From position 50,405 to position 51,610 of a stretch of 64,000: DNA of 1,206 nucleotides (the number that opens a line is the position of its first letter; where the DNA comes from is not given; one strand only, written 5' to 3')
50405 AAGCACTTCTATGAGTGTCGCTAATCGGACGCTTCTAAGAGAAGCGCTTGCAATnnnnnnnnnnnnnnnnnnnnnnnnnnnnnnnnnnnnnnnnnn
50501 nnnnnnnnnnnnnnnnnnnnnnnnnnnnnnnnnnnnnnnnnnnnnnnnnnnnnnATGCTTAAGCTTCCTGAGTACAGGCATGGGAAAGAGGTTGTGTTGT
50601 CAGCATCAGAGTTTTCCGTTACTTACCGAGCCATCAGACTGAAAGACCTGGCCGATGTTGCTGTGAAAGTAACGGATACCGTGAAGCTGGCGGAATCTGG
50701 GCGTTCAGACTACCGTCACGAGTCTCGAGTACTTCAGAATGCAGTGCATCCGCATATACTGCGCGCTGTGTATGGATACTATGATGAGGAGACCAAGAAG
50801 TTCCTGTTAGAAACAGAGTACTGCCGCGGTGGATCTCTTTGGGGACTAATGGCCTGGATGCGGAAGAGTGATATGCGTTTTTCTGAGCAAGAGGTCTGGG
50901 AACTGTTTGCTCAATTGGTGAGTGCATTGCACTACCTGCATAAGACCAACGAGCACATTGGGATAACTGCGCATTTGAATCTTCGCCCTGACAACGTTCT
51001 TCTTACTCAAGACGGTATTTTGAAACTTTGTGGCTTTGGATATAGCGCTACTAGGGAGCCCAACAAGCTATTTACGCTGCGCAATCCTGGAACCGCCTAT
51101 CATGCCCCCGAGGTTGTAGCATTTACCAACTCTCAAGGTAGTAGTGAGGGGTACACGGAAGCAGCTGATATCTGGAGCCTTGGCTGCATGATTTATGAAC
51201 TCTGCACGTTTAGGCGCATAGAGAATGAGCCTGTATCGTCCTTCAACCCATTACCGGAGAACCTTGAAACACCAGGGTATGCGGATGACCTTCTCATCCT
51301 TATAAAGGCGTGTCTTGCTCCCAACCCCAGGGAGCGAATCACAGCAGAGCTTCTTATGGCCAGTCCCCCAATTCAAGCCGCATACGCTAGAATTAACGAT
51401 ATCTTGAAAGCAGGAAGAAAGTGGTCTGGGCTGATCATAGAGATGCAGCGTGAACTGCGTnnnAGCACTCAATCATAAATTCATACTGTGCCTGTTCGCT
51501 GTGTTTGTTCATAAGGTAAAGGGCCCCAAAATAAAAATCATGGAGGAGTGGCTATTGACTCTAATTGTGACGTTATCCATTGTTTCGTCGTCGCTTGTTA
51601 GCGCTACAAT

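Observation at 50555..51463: NEK-like kinase lacking the G-loop, the HRD Asp and the DFG Asp: a predicted pseudokinase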

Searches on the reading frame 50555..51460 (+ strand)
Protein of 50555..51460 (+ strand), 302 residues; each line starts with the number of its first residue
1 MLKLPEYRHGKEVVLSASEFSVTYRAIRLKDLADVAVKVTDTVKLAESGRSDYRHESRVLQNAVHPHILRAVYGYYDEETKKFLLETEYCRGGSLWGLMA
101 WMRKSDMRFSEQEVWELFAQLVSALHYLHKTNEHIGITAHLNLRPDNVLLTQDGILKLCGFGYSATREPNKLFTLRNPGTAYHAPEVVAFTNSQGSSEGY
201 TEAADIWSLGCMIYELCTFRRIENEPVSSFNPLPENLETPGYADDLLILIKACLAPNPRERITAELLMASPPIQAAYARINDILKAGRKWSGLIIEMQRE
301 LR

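Call 4: search_solved_structures(query=window:50555-51460:+, show_alignments=3, max_evalue=0.00001)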
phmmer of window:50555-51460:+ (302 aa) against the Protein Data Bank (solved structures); distinct sequences matched with E-value up to 0.00001: 1522 (the best 60 are shown).
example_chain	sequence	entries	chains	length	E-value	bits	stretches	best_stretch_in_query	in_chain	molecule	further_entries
8ws1_A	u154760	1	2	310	1.2e-20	77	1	15-261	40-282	Serine/threonine-protein kinase Nek7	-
8ej4_K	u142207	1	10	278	4.2e-20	75.2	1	15-261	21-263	Serine/threonine-protein kinase Nek7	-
9nfq_C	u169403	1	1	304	5.4e-20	74.8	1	15-261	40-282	Serine/threonine-protein kinase Nek7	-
9h59_C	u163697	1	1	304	5.5e-20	74.8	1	15-261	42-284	Serine/threonine-protein kinase Nek7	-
2wqm_A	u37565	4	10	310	5.8e-20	74.7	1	15-261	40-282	SERINE/THREONINE-PROTEIN KINASE NEK7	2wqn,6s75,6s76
5de2_A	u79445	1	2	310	5.8e-20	74.7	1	15-261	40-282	Serine/threonine-protein kinase Nek7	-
5tvt_A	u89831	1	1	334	6.7e-20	74.5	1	34-276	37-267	Maternal embryonic leucine zipper kinase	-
5ih8_A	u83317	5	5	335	6.8e-20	74.5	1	34-276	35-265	Maternal embryonic leucine zipper kinase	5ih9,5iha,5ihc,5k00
6vxr_A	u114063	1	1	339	7e-20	74.4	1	34-276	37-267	Maternal embryonic leucine zipper kinase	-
5twl_A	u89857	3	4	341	7.1e-20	74.4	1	34-276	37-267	Maternal embryonic leucine zipper kinase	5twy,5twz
5twu_A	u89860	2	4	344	7.2e-20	74.4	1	34-276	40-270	Maternal embryonic leucine zipper kinase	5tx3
6gvx_A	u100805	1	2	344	7.2e-20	74.4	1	34-276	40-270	Maternal embryonic leucine zipper kinase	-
4bky_A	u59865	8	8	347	7.4e-20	74.4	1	34-276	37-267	MATERNAL EMBRYONIC LEUCINE ZIPPER KINASE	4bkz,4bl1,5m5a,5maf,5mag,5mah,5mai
9f31_A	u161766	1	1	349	7.5e-20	74.3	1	34-276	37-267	Maternal embryonic leucine zipper kinase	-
8ws0_A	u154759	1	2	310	8e-20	74.2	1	15-261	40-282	Serine/threonine-protein kinase Nek7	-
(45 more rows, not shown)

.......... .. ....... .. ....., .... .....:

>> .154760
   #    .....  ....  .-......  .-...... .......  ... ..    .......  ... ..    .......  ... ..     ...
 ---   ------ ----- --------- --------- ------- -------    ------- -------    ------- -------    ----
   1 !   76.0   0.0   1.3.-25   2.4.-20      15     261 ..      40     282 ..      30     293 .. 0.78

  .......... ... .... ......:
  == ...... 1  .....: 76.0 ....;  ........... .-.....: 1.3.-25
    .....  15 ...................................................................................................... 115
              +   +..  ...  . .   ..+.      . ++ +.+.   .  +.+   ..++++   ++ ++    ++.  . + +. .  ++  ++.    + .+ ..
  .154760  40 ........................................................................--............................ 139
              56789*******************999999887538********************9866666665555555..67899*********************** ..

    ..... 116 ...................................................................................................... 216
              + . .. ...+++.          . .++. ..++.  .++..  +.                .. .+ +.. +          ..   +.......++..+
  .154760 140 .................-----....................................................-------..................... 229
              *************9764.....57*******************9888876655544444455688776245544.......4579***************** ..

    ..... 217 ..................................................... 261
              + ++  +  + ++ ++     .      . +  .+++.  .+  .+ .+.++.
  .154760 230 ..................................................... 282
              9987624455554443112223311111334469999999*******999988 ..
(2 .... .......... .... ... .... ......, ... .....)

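Call 5: search_protein_families(library=pfam, proteins=[window:50555-51460:+], max_evalue=0.01)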
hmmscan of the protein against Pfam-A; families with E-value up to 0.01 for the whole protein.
window:50555-51460:+ (302 aa): 3 families
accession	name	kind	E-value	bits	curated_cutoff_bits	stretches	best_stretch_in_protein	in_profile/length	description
PF00069.31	Pkinase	-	7.1e-38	130.9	31.7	1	19-271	11-261/263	Protein kinase domain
PF07714.23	PK_Tyr_Ser-Thr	-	6.7e-24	85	23.1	1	19-267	11-254/258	Protein tyrosine and serine/threonine kinase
PF14531.12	Kinase-like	-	0.00086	19.1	25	1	134-219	163-247/289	Kinase-like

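Call 6: find_homologous_proteins(query=window:50555-51460:+, max_evalue=1e-10)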
Query window:50555-51460:+ (302 aa): 5 proteins with E <= 1e-10 among 841 candidates.
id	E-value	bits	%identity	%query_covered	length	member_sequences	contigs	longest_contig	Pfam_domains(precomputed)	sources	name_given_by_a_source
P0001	4.7e-194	661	95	100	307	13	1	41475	PF07714.24,PF00069.32,PF14531.13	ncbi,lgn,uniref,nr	ncbi:Kinase, NEK [Giardia lamblia P15]|uniref:non-specific serine/threonine protein kinase n=1 Tax=G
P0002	2.0e-175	600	85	100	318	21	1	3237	PF07714.24,PF00069.32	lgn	-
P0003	2.6e-170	583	79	100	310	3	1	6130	PF07714.24,PF00069.32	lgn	-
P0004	2.9e-165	567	84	95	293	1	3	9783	PF07714.24,PF00069.32,PF14531.13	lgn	-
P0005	1.2e-11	62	26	85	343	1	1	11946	PF07714.24,PF00069.32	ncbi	-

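Call 7: list_cluster_members(proteins=[window:50555-51460:+, P0001])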
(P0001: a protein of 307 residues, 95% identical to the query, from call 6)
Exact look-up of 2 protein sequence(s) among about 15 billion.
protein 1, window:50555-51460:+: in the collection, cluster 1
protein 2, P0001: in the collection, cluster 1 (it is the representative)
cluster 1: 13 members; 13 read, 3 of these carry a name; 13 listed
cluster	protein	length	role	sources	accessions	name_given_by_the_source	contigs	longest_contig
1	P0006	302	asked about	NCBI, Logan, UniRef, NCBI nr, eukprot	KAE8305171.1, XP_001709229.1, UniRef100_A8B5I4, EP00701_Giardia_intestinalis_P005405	Kinase, NEK [Giardia duodenalis] | non-specific serine/threonine protein kinase n=1 Tax=Giardia intestinalis (strain ATCC ... | Kinase, NEK [Giardia intestinalis]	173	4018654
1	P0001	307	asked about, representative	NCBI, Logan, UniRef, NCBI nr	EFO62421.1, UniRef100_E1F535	Kinase, NEK [Giardia lamblia P15] | non-specific serine/threonine protein kinase n=1 Tax=Giardia intestinalis (strain P15) ...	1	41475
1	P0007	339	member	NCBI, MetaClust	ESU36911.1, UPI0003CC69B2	Serine/threonine protein kinase, partial [Giardia duodenalis] | status=active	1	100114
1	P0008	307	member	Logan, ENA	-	-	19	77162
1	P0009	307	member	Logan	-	-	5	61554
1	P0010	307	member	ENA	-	-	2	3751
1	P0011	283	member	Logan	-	-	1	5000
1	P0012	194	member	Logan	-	-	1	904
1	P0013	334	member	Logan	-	-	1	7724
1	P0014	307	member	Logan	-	-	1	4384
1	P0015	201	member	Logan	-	-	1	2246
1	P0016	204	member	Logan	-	-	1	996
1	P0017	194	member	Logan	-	-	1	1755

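Call 22: find_encoding_contigs(protein=P0002, flank=3000, max_places=2)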
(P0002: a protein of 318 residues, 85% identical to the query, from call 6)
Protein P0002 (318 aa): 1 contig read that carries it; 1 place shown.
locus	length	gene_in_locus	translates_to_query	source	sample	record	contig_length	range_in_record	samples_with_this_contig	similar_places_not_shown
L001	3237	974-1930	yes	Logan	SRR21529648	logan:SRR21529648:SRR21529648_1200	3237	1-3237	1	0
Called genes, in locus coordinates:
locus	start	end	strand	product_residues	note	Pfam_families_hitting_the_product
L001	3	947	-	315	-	?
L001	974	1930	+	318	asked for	PF00069:Pkinase, PF07714:PK_Tyr_Ser-Thr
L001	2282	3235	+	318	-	?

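Call 23: find_encoding_contigs(protein=P0003, flank=3000, max_places=2)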
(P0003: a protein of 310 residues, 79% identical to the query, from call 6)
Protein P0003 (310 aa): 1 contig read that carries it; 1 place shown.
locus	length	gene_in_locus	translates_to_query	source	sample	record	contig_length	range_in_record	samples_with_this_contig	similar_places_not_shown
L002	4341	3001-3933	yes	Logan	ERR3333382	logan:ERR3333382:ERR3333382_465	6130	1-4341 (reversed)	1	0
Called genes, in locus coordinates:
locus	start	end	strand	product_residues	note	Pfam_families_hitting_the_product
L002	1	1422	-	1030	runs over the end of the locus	PF12796:Ank_2, PF12796:Ank_2, PF13637:Ank_4 (weak), PF12796:Ank_2, PF13857:Ank_5 (weak), PF12796:Ank_2, PF13637:Ank_4 (weak), PF12796:Ank_2, +2 more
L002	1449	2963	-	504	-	-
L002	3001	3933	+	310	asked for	PF00069:Pkinase, PF07714:PK_Tyr_Ser-Thr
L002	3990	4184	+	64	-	-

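Call 24: find_encoding_contigs(protein=P0004, flank=3000, max_places=2)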
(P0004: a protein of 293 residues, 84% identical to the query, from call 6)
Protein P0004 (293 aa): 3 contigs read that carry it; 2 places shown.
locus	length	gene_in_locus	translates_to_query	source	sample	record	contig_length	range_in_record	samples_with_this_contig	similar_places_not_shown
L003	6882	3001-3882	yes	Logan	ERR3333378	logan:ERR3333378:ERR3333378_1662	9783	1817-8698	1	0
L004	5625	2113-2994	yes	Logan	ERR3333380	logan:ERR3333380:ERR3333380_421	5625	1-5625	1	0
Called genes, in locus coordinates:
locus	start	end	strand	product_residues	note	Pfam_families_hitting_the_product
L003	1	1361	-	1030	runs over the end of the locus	PF12796:Ank_2, PF00023:Ank (faint), PF13606:Ank_3 (faint), PF12796:Ank_2, PF13637:Ank_4 (weak), PF13857:Ank_5 (weak), PF12796:Ank_2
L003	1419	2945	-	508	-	-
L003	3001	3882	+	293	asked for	PF00069:Pkinase, PF07714:PK_Tyr_Ser-Thr, PF14531:Kinase-like (weak)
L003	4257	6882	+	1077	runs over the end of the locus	PF12796:Ank_2 (weak), PF24521:Ank_KRIT1 (faint), PF00023:Ank (faint), PF13606:Ank_3 (faint), PF12796:Ank_2, PF13637:Ank_4, PF13857:Ank_5 (weak), PF12796:Ank_2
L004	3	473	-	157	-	?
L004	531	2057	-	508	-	-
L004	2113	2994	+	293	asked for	PF00069:Pkinase, PF07714:PK_Tyr_Ser-Thr, PF14531:Kinase-like (weak)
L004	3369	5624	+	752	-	?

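Call 25: find_encoding_contigs(protein=P0001, flank=3000, max_places=2)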
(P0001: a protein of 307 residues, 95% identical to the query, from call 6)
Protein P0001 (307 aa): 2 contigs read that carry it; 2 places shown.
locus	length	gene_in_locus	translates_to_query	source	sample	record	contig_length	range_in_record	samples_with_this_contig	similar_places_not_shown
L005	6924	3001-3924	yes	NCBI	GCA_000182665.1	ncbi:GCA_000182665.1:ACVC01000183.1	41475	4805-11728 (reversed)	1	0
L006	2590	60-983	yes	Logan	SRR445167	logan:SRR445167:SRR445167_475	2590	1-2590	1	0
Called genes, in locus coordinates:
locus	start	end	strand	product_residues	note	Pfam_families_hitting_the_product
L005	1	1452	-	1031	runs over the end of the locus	PF12796:Ank_2, PF00023:Ank (faint), PF13606:Ank_3 (faint), PF12796:Ank_2, PF13637:Ank_4 (weak), PF13857:Ank_5 (weak), PF12796:Ank_2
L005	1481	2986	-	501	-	-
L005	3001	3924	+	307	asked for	PF07714:PK_Tyr_Ser-Thr, PF00069:Pkinase, PF14531:Kinase-like (weak)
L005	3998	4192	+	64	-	-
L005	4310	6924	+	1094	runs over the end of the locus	PF12796:Ank_2 (weak), PF24521:Ank_KRIT1 (faint), PF00023:Ank (faint), PF13606:Ank_3 (faint), PF12796:Ank_2, PF13637:Ank_4, PF13857:Ank_5 (weak), PF12796:Ank_2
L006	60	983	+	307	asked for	PF07714:PK_Tyr_Ser-Thr, PF00069:Pkinase, PF14531:Kinase-like (weak)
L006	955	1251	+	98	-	-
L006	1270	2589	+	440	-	?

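Call 31: search_solved_structures(query=A1, max_evalue=1e-10, show_alignments=0)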
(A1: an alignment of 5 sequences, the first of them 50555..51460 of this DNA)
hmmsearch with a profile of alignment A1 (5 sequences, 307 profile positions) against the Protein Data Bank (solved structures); distinct sequences matched with E-value up to 1e-10: 520 (the best 60 are shown).
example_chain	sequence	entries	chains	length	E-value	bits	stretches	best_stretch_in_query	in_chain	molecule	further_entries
8ws1_A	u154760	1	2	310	1.1e-22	83.5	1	13-261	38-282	Serine/threonine-protein kinase Nek7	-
8ej4_K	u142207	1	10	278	4.6e-22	81.5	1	13-261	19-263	Serine/threonine-protein kinase Nek7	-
9nfq_C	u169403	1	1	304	5.4e-22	81.2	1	13-261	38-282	Serine/threonine-protein kinase Nek7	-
9h59_C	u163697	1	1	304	5.5e-22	81.2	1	13-261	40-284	Serine/threonine-protein kinase Nek7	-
2wqm_A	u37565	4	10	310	5.7e-22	81.2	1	13-261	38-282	SERINE/THREONINE-PROTEIN KINASE NEK7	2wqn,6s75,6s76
5de2_A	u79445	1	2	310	5.7e-22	81.1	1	13-261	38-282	Serine/threonine-protein kinase Nek7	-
6s73_A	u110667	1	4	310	6.7e-22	80.9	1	13-261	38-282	Serine/threonine-protein kinase Nek7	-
5tvt_A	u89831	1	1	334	8.8e-22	80.5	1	15-277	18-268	Maternal embryonic leucine zipper kinase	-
5ih8_A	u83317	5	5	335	8.9e-22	80.5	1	15-277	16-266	Maternal embryonic leucine zipper kinase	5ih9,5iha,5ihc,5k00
6vxr_A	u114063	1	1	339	9.1e-22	80.5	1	15-277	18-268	Maternal embryonic leucine zipper kinase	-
5twl_A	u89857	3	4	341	9.4e-22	80.4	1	15-277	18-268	Maternal embryonic leucine zipper kinase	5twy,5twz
6gvx_A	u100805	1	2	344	9.6e-22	80.4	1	15-277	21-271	Maternal embryonic leucine zipper kinase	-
5twu_A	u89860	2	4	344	9.6e-22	80.4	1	15-277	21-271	Maternal embryonic leucine zipper kinase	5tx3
4bky_A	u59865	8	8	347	1e-21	80.4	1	15-277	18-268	MATERNAL EMBRYONIC LEUCINE ZIPPER KINASE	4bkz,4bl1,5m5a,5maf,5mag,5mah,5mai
9f31_A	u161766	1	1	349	1e-21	80.3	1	15-277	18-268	Maternal embryonic leucine zipper kinase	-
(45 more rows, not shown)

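Call 36: predict_structure(alignment_id=A1)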
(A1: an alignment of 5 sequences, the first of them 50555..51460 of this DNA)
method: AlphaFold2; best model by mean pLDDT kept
length: 302 residues; sequences in the alignment: 5
mean_pLDDT: 33.8   pTM: 0.22
mean pLDDT of the five models: 33.8, 33.6, 32.7, 32.1, 29.5
residues with pLDDT >= 90: 0; 70-90: 0; 50-70: 5; < 50: 297
segments of 3 or more residues with pLDDT < 50: 1-268, 279-302
pLDDT, mean of each block of 10 residues (from residue 1): 22 26 27 39 40 41 36 37 34 34 34 37 36 29 31 32 28 23 25 26 34 35 26 31 41 40 46 49 42 33 27
secondary structure, 60 per line:
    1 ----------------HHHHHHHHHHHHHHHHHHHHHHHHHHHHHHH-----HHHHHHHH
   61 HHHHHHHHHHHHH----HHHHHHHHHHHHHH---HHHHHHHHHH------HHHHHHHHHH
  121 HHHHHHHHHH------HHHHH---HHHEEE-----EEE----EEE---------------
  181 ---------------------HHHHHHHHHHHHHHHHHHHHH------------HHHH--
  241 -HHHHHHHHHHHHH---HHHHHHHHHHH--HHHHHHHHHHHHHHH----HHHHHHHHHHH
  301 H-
elements in order: H17-47 H53-73 H78-91 H95-104 H111-130 H137-141 E148-150 E156-158 E163-165 H202-222 H235-238 H242-254 H258-268 H271-285 H290-301

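Call 44: search_protein_representatives(alignment_id=A1)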
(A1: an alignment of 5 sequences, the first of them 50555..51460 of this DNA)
Query: 5 sequences, 307 profile positions. Proteins with E-value up to 0.001 (for the whole library): 105577; up to 1e-10: 8562; up to 1e-30: 21. The best 150 are listed.
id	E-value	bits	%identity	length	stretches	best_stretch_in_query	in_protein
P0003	1.3e-198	674.5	-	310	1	1-306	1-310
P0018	2.8e-72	259.6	-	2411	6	64-222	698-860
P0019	3.3e-45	170.6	-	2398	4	51-220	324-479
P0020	1.4e-42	162.0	-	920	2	17-220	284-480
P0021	1.4e-41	158.8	-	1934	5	35-274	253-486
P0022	2.3e-36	141.6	-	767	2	14-269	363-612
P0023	5.4e-36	140.4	-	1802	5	51-266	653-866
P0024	5.9e-36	140.3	-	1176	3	15-263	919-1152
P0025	1.2e-34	136.0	-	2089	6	52-218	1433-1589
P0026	7.8e-33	130.0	-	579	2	13-222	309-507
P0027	3.1e-32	128.0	-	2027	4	14-276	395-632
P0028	7.3e-32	126.8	-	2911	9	87-220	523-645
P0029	7.4e-32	126.8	-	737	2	16-217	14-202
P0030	8.1e-32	126.7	-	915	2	15-217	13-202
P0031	1.0e-31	126.4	-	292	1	1-276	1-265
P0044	1.3e-28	116.2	-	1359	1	15-282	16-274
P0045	1.5e-28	115.9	-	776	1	11-268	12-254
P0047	2.1e-28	115.5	-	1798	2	14-221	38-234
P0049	8.6e-28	113.4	-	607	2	33-278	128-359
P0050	8.7e-28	113.4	-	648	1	16-273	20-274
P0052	1.9e-27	112.3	-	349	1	13-220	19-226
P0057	3.9e-27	111.3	-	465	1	18-269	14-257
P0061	2.9e-26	108.4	-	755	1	17-277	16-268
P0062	4.0e-26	108.0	-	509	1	13-281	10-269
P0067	7.3e-26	107.1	-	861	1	14-278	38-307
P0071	3.1e-25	105.0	-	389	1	17-272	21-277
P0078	8.5e-25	103.6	-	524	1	15-277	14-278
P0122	2.3e-22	95.6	-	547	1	14-278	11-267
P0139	5.9e-22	94.3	-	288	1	8-280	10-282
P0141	6.7e-22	94.1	-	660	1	41-278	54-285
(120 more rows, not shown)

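Call 46: list_cluster_members(proteins=[P0031, P0018, P0020, P0022, P0029, P0044, P0045, P0050, P0052, P0139])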
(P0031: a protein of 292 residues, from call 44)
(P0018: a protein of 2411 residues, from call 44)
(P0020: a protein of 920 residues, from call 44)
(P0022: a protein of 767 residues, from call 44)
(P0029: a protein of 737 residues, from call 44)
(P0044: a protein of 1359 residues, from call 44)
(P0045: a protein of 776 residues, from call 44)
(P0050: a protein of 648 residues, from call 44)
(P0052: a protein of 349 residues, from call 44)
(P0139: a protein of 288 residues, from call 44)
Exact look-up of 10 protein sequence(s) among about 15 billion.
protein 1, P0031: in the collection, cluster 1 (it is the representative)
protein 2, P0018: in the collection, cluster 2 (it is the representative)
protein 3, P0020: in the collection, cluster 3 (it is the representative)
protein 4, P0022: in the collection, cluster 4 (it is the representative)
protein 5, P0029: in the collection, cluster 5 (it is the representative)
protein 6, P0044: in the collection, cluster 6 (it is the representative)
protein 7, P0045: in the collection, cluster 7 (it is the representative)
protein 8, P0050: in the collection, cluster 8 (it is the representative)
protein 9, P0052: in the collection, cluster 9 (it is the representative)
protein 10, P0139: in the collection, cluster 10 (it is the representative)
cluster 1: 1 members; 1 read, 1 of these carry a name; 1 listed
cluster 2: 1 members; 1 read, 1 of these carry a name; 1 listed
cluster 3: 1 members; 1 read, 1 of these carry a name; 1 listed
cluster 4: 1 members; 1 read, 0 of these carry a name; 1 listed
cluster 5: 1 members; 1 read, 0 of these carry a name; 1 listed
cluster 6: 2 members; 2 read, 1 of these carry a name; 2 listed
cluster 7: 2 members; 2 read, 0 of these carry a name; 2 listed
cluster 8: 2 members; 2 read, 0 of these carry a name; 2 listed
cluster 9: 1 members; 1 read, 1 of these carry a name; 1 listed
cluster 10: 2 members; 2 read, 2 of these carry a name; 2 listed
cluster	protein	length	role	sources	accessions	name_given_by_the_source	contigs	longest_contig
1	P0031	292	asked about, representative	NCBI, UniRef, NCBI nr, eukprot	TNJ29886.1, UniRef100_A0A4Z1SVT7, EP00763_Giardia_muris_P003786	Kinase, NEK [Giardia muris] | non-specific serine/threonine protein kinase n=1 Tax=Giardia muris TaxID=5742 ... | TNJ29886.1 Kinase, NEK [Giardia muris]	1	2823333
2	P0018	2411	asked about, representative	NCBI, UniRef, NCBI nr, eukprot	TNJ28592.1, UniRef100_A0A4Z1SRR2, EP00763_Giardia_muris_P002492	Kinase, NEK [Giardia muris] | non-specific serine/threonine protein kinase n=1 Tax=Giardia muris TaxID=5742 ... | TNJ28592.1 Kinase, NEK [Giardia muris]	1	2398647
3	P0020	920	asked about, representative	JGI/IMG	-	NIMA (never in mitosis gene a)-related kinase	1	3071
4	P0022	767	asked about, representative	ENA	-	-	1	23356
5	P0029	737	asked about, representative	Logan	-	-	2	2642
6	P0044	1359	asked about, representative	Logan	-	-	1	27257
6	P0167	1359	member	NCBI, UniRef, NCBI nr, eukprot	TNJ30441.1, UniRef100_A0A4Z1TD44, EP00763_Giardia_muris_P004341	Kinase, NEK [Giardia muris] | Kinase, NEK n=1 Tax=Giardia muris TaxID=5742 RepID=A0A4Z1TD44_GIAMU | TNJ30441.1 Kinase, NEK [Giardia muris]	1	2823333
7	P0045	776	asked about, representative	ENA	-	-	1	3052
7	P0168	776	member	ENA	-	-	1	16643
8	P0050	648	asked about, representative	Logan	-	-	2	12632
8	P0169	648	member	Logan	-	-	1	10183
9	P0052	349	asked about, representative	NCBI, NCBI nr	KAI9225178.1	MAG: kinase-like domain-containing protein [Piptocephalis tieghemiana]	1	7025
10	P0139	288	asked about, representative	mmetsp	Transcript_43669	Transcript_43669/g.81674 ORF Transcript_43669/g.81674 Transcript_43669/m.81674 ...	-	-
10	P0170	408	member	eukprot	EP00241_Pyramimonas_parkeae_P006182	CAMPEP_0114257854 /NCGR_PEP_ID=MMETSP0058-20121206/18970_1 /TAXON_ID=36894 ...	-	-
